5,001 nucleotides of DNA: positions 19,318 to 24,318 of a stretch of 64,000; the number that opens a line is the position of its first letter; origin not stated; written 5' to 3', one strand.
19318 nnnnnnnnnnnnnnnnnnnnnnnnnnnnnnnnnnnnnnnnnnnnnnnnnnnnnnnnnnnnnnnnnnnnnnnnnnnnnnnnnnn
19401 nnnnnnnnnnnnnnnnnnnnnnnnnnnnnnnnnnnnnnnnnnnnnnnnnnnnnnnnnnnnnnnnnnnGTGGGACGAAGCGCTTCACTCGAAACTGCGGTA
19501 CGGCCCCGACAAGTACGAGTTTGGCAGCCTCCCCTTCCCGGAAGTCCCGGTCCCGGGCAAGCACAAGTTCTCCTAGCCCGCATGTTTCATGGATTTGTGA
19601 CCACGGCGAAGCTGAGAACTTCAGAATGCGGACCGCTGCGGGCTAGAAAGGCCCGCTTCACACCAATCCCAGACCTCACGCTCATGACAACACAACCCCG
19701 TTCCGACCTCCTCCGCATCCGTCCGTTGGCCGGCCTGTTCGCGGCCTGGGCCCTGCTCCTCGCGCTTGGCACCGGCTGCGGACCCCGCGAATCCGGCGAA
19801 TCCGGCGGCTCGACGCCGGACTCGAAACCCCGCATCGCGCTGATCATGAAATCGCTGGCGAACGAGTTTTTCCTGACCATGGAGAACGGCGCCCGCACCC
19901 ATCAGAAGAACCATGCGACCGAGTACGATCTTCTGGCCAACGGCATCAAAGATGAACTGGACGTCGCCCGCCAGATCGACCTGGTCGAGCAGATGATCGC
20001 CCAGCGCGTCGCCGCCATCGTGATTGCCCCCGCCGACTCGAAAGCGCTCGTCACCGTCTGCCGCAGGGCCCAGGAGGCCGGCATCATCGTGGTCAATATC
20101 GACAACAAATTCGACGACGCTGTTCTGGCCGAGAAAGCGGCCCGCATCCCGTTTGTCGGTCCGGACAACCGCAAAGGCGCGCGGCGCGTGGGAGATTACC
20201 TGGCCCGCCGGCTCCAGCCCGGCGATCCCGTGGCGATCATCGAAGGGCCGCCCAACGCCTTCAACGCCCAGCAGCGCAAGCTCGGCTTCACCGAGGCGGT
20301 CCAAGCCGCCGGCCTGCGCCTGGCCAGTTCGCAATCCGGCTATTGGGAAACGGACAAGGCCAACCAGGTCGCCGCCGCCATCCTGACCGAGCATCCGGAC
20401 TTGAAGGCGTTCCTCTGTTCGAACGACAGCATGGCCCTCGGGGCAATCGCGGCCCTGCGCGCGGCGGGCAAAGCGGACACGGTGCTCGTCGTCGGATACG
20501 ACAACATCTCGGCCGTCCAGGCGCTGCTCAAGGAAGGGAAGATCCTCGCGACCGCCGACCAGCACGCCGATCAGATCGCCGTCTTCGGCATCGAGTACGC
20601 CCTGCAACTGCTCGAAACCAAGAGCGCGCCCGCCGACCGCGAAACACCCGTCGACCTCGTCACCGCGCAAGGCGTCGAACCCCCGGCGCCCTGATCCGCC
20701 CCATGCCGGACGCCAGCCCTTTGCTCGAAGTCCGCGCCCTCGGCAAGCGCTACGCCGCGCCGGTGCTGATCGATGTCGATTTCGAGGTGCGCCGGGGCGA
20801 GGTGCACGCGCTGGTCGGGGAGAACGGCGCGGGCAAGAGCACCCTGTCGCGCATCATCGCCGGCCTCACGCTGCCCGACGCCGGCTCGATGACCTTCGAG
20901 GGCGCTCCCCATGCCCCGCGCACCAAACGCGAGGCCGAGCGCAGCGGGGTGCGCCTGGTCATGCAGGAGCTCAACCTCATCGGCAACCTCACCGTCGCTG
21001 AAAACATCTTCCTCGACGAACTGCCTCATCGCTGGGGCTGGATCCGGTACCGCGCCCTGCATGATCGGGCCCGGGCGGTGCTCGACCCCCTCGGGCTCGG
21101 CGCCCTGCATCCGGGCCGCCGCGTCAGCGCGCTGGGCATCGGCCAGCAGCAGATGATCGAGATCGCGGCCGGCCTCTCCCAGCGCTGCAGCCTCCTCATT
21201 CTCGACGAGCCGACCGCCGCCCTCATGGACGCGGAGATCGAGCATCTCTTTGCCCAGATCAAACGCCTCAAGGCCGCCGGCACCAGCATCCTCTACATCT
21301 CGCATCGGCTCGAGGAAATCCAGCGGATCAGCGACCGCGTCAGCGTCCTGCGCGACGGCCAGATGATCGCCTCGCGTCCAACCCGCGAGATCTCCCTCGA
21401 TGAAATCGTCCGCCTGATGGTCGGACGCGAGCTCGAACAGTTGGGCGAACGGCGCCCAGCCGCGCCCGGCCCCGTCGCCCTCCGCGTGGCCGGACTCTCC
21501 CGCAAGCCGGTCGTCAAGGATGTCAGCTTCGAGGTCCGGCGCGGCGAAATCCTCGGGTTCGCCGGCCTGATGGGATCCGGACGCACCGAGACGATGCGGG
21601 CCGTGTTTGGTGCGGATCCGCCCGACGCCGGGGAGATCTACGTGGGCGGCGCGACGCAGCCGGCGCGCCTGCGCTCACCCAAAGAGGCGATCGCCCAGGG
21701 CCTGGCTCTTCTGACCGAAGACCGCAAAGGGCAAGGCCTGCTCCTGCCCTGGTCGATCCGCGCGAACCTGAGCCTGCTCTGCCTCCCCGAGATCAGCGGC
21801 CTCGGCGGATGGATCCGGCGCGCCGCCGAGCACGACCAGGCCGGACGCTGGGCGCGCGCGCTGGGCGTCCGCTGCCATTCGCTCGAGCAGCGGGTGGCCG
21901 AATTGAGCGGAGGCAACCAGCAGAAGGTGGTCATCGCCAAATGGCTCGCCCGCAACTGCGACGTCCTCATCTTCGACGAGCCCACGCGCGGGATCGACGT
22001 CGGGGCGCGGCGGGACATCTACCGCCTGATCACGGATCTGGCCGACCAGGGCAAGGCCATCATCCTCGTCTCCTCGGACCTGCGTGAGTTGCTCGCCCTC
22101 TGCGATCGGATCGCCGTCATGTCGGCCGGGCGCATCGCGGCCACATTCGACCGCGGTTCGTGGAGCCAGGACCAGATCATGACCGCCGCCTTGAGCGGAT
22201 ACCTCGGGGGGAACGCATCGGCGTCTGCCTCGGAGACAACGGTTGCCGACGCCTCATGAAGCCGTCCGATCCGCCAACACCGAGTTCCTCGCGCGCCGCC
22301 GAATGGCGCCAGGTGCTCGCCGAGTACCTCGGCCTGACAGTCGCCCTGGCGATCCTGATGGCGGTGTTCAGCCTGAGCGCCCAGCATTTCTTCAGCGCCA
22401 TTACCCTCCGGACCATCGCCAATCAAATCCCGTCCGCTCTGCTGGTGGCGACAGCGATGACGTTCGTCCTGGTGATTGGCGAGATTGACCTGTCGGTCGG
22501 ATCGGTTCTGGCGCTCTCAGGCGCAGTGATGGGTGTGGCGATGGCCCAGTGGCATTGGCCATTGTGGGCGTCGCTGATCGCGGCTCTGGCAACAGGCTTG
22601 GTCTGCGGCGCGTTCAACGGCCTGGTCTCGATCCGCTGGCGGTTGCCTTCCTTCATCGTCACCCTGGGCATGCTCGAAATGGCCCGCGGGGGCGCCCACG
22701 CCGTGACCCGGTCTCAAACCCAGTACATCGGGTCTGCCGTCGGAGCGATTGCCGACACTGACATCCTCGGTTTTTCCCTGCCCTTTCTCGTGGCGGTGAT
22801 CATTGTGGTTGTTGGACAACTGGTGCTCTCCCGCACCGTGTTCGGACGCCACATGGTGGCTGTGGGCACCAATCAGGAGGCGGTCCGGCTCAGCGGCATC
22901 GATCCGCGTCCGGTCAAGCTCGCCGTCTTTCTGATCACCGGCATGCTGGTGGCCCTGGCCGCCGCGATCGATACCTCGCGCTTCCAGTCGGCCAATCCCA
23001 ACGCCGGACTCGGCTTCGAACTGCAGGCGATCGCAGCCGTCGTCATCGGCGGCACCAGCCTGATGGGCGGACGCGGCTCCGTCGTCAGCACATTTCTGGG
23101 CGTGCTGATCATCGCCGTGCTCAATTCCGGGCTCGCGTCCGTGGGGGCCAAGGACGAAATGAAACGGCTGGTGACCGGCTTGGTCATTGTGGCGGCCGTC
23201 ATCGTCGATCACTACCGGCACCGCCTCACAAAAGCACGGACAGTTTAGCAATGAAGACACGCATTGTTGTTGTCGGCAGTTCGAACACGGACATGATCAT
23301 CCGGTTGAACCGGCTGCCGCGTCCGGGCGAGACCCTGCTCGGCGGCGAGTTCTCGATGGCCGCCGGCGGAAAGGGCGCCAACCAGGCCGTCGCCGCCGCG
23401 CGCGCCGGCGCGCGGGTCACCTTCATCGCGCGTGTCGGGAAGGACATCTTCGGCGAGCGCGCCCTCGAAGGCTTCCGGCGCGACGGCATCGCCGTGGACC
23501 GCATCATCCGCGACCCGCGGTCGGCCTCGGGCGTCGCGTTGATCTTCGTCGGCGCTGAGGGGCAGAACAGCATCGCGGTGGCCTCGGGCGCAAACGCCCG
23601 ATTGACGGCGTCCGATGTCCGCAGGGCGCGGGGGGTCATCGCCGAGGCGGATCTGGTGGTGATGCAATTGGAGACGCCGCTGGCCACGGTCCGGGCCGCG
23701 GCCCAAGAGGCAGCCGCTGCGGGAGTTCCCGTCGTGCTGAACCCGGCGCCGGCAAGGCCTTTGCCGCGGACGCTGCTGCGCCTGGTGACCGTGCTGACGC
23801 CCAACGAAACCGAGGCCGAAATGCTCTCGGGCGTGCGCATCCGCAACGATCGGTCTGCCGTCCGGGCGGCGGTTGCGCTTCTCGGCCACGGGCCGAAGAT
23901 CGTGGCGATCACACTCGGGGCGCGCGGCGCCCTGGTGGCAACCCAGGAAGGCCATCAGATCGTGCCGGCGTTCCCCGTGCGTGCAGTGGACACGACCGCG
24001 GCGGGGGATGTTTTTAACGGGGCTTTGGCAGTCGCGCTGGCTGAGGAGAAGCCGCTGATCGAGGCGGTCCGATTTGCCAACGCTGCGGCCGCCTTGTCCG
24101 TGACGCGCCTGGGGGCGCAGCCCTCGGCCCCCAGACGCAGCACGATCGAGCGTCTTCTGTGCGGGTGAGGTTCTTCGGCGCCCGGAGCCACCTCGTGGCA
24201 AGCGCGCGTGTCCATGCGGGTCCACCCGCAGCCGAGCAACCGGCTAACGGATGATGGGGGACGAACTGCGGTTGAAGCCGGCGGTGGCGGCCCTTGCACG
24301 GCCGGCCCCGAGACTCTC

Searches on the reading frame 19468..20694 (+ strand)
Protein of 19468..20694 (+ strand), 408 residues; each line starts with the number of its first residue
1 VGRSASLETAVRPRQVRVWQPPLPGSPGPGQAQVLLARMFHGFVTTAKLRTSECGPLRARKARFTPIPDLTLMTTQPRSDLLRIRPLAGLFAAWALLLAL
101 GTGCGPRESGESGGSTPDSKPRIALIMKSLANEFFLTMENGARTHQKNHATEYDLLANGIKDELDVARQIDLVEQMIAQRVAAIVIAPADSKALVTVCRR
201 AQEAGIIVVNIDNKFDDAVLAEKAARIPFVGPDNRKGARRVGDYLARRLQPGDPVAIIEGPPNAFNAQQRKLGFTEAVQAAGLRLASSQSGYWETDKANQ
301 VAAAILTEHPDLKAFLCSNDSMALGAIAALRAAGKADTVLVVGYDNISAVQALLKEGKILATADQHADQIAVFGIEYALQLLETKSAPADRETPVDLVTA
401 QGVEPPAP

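Call 70: search_protein_families(library=pfam, proteins=[window:19468-20694:+], max_evalue=0.00001)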
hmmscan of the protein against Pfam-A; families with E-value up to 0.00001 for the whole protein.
window:19468-20694:+ (408 aa): 4 families
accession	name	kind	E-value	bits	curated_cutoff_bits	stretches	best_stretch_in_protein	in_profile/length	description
PF13407.12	Peripla_BP_4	-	1.6e-55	188.9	35.1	1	123-385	1-257/258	Periplasmic binding protein domain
PF00532.27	Peripla_BP_1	-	2e-28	100.1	22.2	1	121-393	2-267/281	Periplasmic binding proteins and sugar binding domain of LacI family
PF13377.12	Peripla_BP_3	-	7e-11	42.9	26.5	1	258-394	17-157/167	Periplasmic binding protein-like domain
PF13458.12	Peripla_BP_6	-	9.4e-08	32.5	31.7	1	163-343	51-224/343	Periplasmic binding protein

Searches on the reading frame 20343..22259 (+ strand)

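Call 70: search_protein_families(library=pfam, proteins=[window:20343-22259:+], max_evalue=0.00001)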
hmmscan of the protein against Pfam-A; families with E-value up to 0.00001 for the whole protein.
window:20343-22259:+ (638 aa): 2 families
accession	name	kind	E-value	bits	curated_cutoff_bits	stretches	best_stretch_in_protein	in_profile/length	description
PF00005.33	ABC_tran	-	3.9e-50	170.4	25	2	144-292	3-137/137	ABC transporter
PF13304.12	AAA_21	-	7.2e-12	46.4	27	0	516-576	233-296/304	AAA domain, putative AbiEii toxin, Type IV TA system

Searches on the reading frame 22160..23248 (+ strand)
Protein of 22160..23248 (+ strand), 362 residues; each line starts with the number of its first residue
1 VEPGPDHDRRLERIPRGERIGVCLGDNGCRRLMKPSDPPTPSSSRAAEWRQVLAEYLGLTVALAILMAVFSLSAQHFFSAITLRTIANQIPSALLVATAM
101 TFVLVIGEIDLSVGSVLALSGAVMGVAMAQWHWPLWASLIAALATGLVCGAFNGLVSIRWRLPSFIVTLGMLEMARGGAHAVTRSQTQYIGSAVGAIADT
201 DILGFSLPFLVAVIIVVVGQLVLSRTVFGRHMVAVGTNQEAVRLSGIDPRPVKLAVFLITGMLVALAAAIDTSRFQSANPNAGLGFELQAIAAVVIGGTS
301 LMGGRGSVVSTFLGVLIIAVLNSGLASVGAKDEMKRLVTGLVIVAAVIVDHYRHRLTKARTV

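Call 70: search_protein_families(library=pfam, proteins=[window:22160-23248:+], max_evalue=0.00001)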
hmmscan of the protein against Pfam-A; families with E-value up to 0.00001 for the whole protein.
window:22160-23248:+ (362 aa): 1 family
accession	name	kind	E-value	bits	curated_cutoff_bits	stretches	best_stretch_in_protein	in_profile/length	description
PF02653.21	BPD_transp_2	-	2.7e-47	161.6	26.8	1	85-347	4-269/269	Branched-chain amino acid transport system / permease component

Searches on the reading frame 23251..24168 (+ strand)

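Call 70: search_protein_families(library=pfam, proteins=[window:23251-24168:+], max_evalue=0.00001)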
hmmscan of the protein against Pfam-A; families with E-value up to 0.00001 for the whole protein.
window:23251-24168:+ (305 aa): 2 families
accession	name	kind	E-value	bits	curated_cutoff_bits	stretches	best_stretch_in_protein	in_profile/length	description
PF00294.29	PfkB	-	2.7e-73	247.4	25.8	1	3-294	2-300/302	pfkB family carbohydrate kinase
PF08543.17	Phos_pyr_kin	-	3.8e-11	43.3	27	1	167-278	108-226/246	Phosphomethylpyrimidine kinase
